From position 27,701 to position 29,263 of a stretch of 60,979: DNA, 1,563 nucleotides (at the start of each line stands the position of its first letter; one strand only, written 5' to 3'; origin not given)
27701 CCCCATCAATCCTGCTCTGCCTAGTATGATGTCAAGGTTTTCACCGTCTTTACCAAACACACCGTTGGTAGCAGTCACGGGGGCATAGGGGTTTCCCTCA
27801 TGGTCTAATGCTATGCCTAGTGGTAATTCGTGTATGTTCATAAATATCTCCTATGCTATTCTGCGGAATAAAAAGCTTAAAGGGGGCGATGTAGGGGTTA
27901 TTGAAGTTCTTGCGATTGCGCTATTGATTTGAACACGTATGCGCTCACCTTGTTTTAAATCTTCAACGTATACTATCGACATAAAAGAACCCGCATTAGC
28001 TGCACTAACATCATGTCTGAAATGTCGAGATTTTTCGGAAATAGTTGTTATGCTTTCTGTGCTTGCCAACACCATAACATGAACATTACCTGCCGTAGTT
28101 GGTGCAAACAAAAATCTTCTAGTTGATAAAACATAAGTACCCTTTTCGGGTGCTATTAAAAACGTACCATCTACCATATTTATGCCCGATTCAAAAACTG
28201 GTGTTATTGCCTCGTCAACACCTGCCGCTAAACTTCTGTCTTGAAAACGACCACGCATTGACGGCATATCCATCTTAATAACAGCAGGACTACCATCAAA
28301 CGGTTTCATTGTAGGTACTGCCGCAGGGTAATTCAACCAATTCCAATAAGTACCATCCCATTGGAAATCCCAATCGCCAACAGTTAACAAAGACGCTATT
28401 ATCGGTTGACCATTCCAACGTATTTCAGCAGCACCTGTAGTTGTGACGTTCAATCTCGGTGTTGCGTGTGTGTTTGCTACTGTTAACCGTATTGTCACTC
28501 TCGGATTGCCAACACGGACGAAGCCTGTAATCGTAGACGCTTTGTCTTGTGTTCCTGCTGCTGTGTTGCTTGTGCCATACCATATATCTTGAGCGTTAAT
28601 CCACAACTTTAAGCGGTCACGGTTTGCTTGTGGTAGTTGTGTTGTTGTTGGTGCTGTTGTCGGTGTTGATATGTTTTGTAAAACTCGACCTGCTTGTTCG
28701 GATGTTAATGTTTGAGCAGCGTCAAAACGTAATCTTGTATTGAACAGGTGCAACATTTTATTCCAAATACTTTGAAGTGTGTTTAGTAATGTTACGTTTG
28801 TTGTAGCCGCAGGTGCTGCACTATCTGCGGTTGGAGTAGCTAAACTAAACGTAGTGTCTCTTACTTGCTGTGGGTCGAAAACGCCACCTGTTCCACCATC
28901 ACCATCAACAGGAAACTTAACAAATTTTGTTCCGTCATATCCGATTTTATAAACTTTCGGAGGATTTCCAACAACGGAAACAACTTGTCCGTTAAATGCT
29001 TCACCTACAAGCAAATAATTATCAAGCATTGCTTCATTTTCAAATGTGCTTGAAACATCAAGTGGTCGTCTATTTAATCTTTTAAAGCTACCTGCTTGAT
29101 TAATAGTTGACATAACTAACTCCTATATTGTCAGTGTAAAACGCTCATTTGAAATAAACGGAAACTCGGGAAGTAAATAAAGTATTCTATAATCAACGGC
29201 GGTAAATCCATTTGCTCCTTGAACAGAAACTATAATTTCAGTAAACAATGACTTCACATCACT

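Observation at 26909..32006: Five-gene fibre-like paralog family with C1q/TNF-like motifs embedded between the portal and scaffold genes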

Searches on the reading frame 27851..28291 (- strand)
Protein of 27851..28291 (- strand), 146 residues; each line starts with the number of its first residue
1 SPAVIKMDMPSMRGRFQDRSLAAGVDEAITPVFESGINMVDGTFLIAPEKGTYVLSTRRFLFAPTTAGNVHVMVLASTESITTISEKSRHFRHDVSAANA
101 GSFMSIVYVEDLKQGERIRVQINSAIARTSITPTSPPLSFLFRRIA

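Call 29: find_homologous_proteins(query=A1, max_evalue=0.01)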
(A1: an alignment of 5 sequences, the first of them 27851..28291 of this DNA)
Query A1 (5 sequences) (146 aa, profile of the alignment): 1 proteins with E <= 0.01 among 1964 candidates.
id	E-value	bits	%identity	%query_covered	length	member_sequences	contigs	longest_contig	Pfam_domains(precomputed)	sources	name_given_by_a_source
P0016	1.9e-45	172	28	95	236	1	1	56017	-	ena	-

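Call 30: search_solved_structures(query=A1, max_evalue=10, show_alignments=2)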
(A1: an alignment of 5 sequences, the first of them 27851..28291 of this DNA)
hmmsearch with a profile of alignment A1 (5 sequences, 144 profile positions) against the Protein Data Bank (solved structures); distinct sequences matched with E-value up to 10: 0.

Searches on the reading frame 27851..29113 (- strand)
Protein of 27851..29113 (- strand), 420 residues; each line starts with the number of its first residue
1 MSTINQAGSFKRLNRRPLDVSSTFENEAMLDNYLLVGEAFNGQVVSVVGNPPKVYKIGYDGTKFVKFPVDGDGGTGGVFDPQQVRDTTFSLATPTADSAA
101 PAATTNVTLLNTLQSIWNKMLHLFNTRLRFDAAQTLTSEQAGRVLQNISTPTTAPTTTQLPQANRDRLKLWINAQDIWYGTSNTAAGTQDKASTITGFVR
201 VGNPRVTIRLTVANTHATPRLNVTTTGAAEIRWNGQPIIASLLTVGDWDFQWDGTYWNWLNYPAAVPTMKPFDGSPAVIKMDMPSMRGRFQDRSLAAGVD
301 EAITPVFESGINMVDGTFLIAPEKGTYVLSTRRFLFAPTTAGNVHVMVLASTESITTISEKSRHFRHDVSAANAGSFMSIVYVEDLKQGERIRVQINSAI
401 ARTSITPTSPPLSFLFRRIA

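Call 3: search_protein_families(library=phrogs, proteins=[window:27851-29113:-], max_evalue=0.01)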
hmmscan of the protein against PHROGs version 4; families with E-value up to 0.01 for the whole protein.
window:27851-29113:- (420 aa): 0 families

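Call 4: search_protein_families(library=pfam, proteins=[window:27851-29113:-], max_evalue=0.1)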
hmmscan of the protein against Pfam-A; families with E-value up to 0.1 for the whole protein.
window:27851-29113:- (420 aa): 0 families

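Call 12: search_solved_structures(query=window:27851-29113:-, max_evalue=1)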
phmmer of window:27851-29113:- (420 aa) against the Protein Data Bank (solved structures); distinct sequences matched with E-value up to 1: 0.

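Call 21: find_homologous_proteins(query=window:27851-29113:-, max_evalue=0.001)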
Query window:27851-29113:- (420 aa): 2 proteins with E <= 0.001 among 8000 candidates.
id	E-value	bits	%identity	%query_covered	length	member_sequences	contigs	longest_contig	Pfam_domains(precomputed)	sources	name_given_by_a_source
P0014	2.2e-278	941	100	100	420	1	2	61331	-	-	-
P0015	1.8e-32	131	64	18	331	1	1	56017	-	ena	-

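Call 26: search_dna_similar(query=window:27851-29113:-, collection=phages, mode=protein, max_rows=25, max_evalue=0.01)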
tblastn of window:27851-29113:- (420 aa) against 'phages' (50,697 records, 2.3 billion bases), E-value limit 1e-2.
Records with a match: 5; places in all: 5; records where one place covers at least 80% of the query: 0.
Best place of each record, by identity: <60% 5.
By first word of the organism name: phage 3; Evtepia 2.
By host as written in the record: - 3; Evtepia sp. 900546255 1; Evtepia sp. 1.
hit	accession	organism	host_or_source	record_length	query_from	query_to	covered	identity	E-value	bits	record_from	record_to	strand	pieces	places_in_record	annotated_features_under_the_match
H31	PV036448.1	phage NatCom_34192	human feces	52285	177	258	20%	32.3%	1e-3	48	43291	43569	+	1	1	tail protein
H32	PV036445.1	Evtepia phage NatCom_42594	Evtepia sp. 900546255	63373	177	258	20%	32.3%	1e-3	48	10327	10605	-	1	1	tail protein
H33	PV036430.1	phage NatCom_20922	human feces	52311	177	258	20%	32.3%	1e-3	47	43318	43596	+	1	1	tail protein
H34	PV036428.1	phage NatCom_18656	human feces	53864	177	258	20%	32.3%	1e-3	47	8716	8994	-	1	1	tail protein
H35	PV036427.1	Evtepia phage NatCom_11697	Evtepia sp.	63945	177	258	20%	32.3%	1e-3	47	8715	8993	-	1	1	tail protein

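Call 48: predict_structure(alignment_id=A3)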
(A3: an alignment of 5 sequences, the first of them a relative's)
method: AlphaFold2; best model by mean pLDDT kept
length: 420 residues; sequences in the alignment: 5
mean_pLDDT: 43.7   pTM: 0.36
mean pLDDT of the five models: 43.7, 40.6, 38.0, 37.2, 36.7
residues with pLDDT >= 90: 0; 70-90: 76; 50-70: 94; < 50: 250
segments of 3 or more residues with pLDDT < 50: 1-21, 66-281, 354-359, 406-410
pLDDT, mean of each block of 10 residues (from residue 1): 27 30 69 62 62 60 46 28 26 26 34 37 29 28 24 24 24 22 21 21 24 23 23 27 24 25 26 27 70 70 80 83 77 59 63 47 60 56 74 75 52 71
secondary structure, 60 per line:
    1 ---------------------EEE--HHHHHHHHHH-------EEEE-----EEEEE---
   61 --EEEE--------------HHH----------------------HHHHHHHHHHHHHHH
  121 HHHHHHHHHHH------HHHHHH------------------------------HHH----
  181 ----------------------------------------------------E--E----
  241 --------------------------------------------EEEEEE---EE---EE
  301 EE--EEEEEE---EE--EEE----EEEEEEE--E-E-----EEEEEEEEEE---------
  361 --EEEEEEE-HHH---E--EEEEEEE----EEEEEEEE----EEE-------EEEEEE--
elements in order: E22-24 H27-36 E44-47 E53-57 E63-66 H106-131 H138-143 E285-290 E299-302 E305-310 E318-320 E325-331 E342-351 E363-369 E380-386 E391-398 E403-405 E413-418

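Call 51: fold_search(model_id=the predicted structure, library=pdb)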
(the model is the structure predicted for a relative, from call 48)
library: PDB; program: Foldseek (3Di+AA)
matches with E <= 10: 1443; with E <= 0.001: 254
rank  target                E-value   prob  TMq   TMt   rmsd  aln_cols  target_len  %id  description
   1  9eul                  2.6e-06  1.00  0.27  0.30   3.2       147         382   13  Cryo-EM structure of Staphylococcus aureus bacteriophage phi812 central spike protein - knob and petal domains (released 2025-04-09)
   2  1u5y_A                6.2e-06  1.00  0.26  0.69   3.9       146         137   15  Crystal structure of murine APRIL, pH 8.0 (released 2004-10-12)
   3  3qbq_A                7.7e-06  1.00  0.25  0.59   4.7       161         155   14  Crystal structure of extracellular domains of mouse RANK-RANKL complex (released 2011-03-02)
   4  6a3v_G                8.2e-06  1.00  0.24  0.58   5.1       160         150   12  Complex structure of human 4-1BB and 4-1BBL (released 2018-10-10)
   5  4oul_B                1.3e-05  1.00  0.25  0.69   4.5       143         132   18  Crystal structure of human Caprin-2 C1q domain (released 2014-10-29)
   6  6a3v_E                1.6e-05  1.00  0.24  0.62   5.0       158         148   14  Complex structure of human 4-1BB and 4-1BBL (released 2018-10-10)
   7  6brb_A                1.9e-05  1.00  0.24  0.62   4.2       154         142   12  Novel non-antibody protein scaffold targeting CD40L (released 2018-12-05)
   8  4oum                  2.1e-05  1.00  0.25  0.69   4.4       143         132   15  Crystal structure of human Caprin-2 C1q domain (released 2014-10-29)
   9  6mgp_C                2.2e-05  1.00  0.25  0.59   5.0       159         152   11  Structure of human 4-1BB / 4-1BBL complex (released 2018-11-14)
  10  6x85_C                2.2e-05  1.00  0.23  0.56   7.1       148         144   15  Crystal Structure of TNFalpha with indolinone compound 9 (released 2021-01-13)
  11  4ous                  2.6e-05  1.00  0.23  0.65   5.0       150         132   14  Crystal structure of zebrafish Caprin-2 C1q domain (released 2014-10-29)
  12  8ke9_A                2.8e-05  1.00  0.22  0.39  11.3       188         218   14  The CBD domain of cyanophage A-1(L) short tail fiber (released 2024-04-10)
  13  4qqp                  2.9e-05  1.00  0.25  0.72   4.0       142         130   11  Crystal structure of C1QL3 mutant D207A (released 2015-04-15)
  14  6mgp_A                2.9e-05  1.00  0.23  0.56   5.6       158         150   13  Structure of human 4-1BB / 4-1BBL complex (released 2018-11-14)
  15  6mkb_B                2.9e-05  1.00  0.24  0.52   5.6       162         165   12  Crystal structure of murine 4-1BB ligand (released 2018-12-19)
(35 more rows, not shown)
